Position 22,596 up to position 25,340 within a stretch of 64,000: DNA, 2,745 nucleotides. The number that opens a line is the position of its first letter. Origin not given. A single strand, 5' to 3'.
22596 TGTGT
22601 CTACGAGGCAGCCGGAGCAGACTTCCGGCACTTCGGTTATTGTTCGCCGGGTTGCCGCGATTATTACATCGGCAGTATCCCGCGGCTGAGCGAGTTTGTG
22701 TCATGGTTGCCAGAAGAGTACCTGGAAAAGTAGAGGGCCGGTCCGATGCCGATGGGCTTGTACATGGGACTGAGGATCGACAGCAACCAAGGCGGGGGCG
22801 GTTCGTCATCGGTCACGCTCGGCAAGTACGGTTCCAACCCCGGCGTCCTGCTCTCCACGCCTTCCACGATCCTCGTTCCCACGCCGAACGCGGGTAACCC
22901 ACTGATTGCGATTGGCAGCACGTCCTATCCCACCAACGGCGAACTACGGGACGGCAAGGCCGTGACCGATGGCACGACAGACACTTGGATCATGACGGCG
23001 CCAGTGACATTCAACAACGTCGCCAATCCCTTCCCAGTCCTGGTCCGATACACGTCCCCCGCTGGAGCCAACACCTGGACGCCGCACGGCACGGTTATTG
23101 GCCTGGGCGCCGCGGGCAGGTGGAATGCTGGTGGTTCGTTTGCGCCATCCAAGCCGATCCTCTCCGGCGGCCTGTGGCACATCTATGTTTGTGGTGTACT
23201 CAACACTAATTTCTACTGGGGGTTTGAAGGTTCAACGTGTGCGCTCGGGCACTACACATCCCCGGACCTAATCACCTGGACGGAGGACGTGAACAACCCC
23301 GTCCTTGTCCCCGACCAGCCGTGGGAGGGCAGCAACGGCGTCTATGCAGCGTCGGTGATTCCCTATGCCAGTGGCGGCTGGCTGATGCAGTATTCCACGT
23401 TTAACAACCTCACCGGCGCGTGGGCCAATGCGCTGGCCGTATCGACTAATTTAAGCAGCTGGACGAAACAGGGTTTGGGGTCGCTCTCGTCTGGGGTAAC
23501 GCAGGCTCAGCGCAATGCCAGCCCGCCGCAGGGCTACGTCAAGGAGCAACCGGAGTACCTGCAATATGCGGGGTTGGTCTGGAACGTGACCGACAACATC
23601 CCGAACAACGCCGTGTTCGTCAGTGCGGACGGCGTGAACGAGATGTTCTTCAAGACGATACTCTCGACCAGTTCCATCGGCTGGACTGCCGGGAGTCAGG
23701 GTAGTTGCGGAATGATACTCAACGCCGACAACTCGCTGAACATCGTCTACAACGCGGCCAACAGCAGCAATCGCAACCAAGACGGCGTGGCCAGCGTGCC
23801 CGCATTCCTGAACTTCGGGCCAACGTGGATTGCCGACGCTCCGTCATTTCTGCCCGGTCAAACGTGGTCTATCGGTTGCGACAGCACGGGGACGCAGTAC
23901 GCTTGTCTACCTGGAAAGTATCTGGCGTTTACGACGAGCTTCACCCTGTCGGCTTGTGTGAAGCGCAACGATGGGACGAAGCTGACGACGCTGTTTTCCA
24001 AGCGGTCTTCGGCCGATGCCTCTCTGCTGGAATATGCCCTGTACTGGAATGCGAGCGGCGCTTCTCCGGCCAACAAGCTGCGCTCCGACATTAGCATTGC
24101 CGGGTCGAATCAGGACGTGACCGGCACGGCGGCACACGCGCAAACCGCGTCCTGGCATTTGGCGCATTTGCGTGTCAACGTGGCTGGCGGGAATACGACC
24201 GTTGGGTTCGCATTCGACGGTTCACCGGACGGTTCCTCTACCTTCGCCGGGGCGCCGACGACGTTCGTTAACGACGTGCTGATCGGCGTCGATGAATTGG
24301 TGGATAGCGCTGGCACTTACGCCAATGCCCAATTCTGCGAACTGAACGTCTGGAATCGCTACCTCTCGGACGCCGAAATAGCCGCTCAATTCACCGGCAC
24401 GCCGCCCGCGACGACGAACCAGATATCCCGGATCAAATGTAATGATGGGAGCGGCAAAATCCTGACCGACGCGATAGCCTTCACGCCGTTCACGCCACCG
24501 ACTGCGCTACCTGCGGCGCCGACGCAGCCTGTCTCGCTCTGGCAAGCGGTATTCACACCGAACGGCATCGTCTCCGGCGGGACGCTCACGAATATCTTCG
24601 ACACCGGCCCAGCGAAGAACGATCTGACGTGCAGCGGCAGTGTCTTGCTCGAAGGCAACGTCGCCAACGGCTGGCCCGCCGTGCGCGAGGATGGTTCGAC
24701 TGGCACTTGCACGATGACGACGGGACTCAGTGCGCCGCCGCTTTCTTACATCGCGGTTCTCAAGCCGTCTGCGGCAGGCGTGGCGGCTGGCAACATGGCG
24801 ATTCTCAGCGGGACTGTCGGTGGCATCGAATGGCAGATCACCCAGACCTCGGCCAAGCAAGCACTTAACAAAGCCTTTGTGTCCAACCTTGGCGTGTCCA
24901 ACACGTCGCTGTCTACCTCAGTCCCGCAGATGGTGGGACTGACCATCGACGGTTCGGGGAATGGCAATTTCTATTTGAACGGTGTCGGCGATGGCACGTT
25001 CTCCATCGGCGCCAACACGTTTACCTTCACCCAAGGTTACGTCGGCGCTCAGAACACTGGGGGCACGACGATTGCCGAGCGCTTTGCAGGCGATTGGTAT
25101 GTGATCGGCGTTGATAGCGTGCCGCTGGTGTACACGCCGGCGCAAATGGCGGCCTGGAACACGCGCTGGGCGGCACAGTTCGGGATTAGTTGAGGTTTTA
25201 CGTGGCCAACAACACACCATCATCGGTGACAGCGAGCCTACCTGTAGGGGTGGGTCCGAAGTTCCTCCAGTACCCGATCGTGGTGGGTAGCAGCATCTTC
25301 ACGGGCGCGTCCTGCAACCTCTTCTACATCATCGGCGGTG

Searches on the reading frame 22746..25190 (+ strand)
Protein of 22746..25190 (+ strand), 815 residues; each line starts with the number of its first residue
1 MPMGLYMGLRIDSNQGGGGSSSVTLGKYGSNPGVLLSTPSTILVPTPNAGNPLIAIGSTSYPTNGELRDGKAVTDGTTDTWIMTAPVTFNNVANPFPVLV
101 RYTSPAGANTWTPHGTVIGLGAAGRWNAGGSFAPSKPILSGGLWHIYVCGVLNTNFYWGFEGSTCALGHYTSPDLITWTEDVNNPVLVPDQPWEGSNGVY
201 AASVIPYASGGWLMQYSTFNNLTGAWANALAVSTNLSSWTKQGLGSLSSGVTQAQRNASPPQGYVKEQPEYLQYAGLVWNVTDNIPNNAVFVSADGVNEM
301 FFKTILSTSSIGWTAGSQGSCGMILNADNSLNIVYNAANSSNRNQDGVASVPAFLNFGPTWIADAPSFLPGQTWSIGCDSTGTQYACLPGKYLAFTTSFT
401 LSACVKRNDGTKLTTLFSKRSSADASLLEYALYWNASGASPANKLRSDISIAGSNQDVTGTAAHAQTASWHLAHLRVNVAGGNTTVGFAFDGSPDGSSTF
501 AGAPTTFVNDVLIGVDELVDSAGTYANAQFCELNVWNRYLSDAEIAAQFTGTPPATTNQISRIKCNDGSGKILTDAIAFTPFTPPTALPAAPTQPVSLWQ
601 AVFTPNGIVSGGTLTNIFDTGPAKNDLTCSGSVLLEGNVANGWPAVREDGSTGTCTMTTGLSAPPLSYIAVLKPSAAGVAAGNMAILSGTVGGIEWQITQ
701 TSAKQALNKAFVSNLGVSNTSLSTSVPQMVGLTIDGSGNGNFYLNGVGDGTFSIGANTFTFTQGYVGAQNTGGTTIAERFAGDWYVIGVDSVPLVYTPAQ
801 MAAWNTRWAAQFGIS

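Call 57: search_protein_families(library=pfam, proteins=[window:22746-25190:+], max_evalue=0.01)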
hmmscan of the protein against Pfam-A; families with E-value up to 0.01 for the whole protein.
window:22746-25190:+ (815 aa): 2 families
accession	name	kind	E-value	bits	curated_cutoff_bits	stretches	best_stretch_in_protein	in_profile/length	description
PF13385.13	Laminin_G_3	-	1.8e-14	54.5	27.6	1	381-546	2-151/151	Concanavalin A-like lectin/glucanases superfamily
PF04616.20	Glyco_hydro_43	-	0.0067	16.3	32.2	0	136-240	3-108/288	Glycosyl hydrolases family 43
